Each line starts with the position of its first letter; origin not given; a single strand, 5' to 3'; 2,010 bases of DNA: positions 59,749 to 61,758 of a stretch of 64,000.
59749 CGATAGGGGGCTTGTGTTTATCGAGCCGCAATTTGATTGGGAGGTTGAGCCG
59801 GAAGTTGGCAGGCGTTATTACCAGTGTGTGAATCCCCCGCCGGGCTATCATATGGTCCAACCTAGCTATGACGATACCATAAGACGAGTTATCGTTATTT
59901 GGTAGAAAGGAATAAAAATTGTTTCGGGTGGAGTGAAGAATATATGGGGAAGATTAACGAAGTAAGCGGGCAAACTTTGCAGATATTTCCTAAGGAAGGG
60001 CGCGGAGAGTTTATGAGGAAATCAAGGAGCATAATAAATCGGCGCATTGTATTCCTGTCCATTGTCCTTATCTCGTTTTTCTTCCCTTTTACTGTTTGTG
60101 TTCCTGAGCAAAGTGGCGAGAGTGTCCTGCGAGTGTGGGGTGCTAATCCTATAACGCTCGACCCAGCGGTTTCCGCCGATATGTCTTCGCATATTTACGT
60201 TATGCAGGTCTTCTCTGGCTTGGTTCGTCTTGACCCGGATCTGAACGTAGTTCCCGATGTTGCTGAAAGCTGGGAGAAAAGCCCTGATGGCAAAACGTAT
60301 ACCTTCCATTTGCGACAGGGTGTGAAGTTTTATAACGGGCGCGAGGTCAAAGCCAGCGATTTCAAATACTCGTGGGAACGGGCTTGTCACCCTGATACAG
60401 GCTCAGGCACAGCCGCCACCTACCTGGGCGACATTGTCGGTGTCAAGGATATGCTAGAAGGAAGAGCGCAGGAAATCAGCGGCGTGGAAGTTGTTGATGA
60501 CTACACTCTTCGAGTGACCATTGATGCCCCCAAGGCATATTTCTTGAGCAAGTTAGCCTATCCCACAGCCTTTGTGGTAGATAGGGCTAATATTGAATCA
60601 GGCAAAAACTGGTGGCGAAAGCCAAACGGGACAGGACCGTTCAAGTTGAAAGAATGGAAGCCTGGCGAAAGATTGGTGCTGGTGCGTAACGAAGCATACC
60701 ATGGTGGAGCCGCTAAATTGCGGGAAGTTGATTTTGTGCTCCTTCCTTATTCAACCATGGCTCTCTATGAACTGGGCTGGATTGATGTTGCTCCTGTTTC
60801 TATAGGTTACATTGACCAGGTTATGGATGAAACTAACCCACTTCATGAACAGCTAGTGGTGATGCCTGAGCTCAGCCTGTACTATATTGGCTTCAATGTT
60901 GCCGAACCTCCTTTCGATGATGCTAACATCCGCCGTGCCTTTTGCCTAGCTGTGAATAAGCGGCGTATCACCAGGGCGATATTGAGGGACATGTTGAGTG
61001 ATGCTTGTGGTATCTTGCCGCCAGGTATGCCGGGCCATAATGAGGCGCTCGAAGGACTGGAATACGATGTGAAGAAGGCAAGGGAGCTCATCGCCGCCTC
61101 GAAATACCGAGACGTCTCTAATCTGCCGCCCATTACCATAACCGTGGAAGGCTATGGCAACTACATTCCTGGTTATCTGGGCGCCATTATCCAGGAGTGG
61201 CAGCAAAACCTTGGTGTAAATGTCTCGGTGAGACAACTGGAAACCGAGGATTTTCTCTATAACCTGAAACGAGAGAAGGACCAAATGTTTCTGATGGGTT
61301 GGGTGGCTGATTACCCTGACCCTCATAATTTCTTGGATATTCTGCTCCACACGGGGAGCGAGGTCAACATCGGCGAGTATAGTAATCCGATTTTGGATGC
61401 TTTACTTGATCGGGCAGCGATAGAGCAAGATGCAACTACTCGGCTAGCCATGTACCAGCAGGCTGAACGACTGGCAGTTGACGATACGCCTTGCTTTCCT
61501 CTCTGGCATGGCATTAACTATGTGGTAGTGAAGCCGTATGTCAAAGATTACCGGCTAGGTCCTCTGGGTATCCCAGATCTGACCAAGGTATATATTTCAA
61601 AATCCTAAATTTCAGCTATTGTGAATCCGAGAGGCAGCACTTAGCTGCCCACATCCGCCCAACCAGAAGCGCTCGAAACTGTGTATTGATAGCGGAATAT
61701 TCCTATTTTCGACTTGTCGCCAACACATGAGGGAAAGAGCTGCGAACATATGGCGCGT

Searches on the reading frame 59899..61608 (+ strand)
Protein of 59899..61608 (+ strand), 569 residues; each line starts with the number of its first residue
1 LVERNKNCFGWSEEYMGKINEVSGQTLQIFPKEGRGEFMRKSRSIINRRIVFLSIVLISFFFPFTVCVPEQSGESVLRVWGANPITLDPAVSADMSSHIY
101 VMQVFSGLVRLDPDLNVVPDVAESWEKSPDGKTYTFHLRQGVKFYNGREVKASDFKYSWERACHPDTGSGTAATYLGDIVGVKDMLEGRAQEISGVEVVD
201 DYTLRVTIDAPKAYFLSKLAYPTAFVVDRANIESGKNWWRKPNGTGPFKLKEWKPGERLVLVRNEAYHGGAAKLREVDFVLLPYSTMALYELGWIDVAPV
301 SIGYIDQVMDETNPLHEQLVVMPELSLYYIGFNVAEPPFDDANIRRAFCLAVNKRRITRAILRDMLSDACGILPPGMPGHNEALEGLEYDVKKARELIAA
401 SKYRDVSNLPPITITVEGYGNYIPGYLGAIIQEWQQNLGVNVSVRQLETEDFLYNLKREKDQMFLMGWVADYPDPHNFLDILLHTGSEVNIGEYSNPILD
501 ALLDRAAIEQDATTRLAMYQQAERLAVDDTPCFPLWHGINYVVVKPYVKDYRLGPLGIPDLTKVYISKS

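Call 74: search_protein_families(library=pfam, proteins=[window:59899-61608:+], max_evalue=0.00001)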
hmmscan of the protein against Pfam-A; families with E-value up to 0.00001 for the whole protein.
window:59899-61608:+ (569 aa): 1 family
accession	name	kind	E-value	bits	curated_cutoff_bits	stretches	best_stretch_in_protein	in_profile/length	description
PF00496.27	SBP_bac_5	-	2e-85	287.5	32.4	1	116-486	1-364/368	Bacterial extracellular solute-binding proteins, family 5 Middle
